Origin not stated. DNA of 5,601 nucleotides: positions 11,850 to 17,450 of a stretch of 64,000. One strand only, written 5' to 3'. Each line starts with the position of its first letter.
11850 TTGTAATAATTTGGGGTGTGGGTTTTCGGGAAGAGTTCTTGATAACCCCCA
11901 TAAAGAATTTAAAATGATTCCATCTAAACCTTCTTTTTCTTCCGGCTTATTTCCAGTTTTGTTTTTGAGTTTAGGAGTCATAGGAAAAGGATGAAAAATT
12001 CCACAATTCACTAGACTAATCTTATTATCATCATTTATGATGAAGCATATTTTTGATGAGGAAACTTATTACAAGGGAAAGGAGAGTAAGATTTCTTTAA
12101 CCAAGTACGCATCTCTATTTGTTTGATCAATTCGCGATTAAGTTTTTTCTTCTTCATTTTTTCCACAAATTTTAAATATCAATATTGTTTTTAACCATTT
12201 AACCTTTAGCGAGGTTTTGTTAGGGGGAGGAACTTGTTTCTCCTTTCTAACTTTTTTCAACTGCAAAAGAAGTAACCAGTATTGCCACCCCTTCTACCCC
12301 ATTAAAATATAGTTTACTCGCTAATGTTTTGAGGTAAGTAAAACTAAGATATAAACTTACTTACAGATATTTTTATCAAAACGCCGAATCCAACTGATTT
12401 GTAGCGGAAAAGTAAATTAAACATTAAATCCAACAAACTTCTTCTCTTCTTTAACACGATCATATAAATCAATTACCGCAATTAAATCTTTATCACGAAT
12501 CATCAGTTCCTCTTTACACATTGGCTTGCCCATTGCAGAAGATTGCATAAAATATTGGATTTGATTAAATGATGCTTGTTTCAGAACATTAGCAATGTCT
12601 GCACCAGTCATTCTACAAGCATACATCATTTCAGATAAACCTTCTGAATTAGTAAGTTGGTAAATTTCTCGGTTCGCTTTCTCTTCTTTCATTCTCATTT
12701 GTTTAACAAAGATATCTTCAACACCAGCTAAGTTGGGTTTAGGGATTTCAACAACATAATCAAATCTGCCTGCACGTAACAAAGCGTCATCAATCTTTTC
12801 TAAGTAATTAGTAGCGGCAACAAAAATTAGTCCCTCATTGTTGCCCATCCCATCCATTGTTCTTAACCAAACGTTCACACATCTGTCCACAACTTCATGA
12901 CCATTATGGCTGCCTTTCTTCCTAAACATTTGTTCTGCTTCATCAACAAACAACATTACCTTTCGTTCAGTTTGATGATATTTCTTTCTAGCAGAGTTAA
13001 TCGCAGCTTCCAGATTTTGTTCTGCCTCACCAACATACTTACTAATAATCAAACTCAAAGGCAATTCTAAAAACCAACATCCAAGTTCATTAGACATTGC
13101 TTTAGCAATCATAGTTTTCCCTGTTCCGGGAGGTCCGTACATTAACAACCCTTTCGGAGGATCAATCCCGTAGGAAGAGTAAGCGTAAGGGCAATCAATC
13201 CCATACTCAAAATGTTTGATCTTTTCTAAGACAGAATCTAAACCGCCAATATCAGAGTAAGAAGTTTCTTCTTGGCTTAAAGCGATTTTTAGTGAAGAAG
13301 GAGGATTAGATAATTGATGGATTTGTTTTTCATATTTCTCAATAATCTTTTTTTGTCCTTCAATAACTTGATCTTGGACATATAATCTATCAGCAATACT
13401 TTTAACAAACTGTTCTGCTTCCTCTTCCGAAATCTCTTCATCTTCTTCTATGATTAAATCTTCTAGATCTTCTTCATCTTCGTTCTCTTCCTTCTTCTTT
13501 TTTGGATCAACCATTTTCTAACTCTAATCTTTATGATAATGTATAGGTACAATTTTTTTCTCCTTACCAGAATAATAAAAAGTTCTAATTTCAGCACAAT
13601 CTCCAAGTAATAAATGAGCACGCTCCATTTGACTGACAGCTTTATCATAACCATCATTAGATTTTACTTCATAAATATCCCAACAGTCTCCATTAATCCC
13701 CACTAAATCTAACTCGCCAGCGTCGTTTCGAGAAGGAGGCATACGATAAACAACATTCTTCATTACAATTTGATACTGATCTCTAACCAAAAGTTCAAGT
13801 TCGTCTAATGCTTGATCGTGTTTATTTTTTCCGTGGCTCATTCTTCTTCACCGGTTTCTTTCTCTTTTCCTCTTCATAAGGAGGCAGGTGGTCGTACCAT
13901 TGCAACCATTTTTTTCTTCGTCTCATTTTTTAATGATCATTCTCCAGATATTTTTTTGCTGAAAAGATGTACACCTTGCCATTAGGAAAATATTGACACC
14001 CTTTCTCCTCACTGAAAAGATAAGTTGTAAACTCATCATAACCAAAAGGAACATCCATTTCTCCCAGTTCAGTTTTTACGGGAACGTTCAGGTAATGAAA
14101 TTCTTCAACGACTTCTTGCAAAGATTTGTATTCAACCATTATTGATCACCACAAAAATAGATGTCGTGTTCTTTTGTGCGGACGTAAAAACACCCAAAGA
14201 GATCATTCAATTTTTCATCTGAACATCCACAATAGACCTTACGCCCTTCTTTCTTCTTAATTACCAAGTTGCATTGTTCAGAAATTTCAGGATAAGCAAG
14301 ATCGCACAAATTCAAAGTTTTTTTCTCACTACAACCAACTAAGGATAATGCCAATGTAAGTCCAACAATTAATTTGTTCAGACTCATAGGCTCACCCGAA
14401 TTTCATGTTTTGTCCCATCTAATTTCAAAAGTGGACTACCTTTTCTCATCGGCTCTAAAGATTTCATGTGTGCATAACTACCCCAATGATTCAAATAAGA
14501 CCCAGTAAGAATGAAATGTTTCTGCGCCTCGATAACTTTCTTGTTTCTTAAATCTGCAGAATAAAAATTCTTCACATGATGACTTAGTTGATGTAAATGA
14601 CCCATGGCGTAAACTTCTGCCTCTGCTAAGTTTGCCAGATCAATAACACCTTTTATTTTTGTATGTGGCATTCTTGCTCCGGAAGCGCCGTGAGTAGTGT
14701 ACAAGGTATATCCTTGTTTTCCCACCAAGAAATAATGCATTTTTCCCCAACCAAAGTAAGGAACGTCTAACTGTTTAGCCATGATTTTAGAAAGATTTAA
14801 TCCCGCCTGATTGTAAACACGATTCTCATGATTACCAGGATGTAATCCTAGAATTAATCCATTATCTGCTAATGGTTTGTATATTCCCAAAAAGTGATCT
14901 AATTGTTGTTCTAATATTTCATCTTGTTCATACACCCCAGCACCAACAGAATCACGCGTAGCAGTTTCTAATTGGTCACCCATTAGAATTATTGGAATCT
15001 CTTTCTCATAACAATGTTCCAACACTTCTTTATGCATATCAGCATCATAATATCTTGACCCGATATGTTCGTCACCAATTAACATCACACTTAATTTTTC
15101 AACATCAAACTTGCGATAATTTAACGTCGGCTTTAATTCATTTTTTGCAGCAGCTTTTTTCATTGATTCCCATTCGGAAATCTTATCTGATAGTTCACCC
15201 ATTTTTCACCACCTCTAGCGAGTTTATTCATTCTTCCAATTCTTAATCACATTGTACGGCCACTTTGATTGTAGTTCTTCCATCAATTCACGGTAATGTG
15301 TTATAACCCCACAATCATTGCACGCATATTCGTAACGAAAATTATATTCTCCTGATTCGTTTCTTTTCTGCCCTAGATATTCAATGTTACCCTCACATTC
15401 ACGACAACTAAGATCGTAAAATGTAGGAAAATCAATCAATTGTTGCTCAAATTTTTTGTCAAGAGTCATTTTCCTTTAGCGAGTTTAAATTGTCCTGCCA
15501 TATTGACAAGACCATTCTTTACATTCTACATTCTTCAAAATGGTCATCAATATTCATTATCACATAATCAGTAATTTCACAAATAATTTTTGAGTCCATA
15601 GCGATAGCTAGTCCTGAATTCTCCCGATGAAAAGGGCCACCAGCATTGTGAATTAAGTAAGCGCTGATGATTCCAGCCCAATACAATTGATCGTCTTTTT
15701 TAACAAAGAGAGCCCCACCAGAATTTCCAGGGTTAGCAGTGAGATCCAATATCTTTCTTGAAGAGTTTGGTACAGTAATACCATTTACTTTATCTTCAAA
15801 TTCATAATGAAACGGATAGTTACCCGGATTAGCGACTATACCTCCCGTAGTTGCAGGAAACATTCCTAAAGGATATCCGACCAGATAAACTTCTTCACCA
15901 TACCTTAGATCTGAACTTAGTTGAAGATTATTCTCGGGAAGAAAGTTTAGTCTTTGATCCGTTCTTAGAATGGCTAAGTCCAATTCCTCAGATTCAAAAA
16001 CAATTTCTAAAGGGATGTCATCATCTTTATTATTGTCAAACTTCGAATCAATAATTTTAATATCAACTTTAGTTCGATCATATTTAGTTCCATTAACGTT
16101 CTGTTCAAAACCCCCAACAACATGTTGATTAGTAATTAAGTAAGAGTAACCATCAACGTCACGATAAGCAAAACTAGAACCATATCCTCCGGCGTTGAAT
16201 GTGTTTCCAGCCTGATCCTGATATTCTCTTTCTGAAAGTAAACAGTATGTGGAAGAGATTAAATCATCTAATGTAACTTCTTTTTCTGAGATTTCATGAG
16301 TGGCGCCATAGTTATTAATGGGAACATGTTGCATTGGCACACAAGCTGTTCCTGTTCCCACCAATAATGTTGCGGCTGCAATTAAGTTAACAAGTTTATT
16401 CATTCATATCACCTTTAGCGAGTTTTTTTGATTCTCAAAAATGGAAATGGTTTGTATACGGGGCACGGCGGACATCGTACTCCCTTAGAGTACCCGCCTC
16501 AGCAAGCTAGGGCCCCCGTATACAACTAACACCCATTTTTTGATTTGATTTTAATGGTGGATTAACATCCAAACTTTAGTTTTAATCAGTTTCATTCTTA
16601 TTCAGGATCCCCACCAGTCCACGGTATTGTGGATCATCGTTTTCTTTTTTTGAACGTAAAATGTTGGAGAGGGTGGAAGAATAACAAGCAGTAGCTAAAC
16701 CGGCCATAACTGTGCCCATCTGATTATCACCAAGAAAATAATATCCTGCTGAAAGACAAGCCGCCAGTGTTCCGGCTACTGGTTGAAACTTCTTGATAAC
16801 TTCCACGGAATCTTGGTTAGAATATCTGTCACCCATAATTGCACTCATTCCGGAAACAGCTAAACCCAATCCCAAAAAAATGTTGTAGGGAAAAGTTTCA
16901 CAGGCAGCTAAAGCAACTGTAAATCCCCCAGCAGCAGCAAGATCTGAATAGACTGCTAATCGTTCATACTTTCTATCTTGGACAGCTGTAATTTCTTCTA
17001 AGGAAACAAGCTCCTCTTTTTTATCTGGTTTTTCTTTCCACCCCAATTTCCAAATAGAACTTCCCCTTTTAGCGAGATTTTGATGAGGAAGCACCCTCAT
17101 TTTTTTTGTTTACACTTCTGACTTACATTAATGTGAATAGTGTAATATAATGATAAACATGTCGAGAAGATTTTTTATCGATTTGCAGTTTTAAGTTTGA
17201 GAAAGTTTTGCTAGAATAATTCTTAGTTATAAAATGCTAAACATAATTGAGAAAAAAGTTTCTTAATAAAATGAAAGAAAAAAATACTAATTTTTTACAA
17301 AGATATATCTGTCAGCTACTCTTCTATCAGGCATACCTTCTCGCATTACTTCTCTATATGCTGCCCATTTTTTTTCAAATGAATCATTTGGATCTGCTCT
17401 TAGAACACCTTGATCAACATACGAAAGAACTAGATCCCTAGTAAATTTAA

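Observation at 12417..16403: Long co-directional operon with a repeated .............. spacer: secreted protease, Zn-ribbon, metallophosphoesterase, Hjc-like nuclease and AAA ATPase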

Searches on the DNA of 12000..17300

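Call 19: search_rna_families(source=window, start=12000, end=17300, threshold=evalue, max_evalue=1)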
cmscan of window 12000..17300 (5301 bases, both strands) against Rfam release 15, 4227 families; matches with E-value up to 1: 0.
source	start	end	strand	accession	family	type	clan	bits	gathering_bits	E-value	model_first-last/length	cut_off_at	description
